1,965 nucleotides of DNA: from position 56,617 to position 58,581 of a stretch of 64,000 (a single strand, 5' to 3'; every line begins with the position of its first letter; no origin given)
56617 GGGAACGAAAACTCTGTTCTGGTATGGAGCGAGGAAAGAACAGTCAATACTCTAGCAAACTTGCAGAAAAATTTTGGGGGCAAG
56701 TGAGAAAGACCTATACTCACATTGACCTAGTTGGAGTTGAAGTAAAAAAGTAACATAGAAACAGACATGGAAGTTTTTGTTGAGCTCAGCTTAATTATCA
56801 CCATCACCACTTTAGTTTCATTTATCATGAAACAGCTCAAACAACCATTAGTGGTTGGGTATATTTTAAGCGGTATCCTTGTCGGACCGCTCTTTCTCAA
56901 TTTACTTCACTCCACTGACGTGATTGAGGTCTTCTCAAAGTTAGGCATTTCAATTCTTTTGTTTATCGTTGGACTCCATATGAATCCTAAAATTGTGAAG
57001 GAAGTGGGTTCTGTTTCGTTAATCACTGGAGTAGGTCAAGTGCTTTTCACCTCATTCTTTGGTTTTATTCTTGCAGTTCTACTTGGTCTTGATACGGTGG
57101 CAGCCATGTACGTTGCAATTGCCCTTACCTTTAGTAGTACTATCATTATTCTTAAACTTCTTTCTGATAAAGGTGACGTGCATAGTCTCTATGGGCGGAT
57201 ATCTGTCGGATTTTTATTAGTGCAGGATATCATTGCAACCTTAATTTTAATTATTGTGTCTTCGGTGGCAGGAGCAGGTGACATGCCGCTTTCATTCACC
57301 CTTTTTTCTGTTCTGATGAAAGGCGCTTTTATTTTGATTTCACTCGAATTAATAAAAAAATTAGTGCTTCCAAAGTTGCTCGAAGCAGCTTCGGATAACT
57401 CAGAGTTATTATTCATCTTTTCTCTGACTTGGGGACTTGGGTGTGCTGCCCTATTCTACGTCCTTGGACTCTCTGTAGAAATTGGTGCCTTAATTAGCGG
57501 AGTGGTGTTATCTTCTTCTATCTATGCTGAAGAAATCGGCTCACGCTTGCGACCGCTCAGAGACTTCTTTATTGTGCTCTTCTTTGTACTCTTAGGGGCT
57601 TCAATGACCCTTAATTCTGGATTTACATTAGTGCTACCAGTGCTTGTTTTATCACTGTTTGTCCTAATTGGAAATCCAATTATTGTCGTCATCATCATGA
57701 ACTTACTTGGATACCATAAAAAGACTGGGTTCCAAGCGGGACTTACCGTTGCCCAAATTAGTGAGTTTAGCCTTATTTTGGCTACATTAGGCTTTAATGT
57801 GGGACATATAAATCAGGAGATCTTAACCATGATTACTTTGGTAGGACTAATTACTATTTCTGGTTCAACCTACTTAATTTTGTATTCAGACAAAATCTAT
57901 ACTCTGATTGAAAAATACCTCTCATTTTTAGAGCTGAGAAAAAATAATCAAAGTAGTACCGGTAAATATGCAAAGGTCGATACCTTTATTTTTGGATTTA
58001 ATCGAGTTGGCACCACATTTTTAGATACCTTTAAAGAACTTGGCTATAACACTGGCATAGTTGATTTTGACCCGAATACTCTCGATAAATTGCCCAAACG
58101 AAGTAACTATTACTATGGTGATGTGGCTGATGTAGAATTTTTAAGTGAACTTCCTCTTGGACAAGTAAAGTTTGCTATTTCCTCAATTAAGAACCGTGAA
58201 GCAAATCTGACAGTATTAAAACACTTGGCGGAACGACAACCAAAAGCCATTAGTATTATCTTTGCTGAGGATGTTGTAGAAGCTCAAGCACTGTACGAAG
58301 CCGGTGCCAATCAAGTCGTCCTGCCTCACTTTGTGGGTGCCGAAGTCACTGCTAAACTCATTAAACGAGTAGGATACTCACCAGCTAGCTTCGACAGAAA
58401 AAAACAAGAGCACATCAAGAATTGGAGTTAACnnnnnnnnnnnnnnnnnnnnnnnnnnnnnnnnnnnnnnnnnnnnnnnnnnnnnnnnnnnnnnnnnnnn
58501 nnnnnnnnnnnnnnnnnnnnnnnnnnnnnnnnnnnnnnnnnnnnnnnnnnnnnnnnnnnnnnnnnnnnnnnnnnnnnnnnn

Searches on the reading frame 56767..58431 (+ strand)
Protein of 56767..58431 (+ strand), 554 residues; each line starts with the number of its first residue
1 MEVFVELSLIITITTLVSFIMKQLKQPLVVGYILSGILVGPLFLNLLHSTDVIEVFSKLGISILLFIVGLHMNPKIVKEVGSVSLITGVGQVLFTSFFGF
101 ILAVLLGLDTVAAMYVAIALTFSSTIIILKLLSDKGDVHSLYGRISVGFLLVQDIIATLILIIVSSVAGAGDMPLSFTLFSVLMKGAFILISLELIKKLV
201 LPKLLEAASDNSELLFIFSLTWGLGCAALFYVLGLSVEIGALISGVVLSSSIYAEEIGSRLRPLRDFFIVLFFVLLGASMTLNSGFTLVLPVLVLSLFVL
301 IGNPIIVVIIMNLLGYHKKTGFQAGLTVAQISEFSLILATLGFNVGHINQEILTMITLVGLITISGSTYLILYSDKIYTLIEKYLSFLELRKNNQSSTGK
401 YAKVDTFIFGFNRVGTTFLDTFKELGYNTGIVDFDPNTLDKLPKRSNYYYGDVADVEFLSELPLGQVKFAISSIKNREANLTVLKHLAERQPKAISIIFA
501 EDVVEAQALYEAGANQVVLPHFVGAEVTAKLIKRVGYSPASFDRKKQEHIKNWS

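Call 57: search_protein_families(library=pfam, proteins=[window:56767-58431:+], max_evalue=0.001)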
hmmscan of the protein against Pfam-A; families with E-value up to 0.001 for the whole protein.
window:56767-58431:+ (554 aa): 2 families
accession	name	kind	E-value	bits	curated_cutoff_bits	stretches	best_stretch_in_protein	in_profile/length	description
PF00999.27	Na_H_Exchanger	-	3.5e-52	178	26.2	1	13-365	3-363/375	Sodium/hydrogen exchanger, transmembrane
PF02254.24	TrkA_N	-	3.9e-15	56.6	23.8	1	407-520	2-116/116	TrkA-N domain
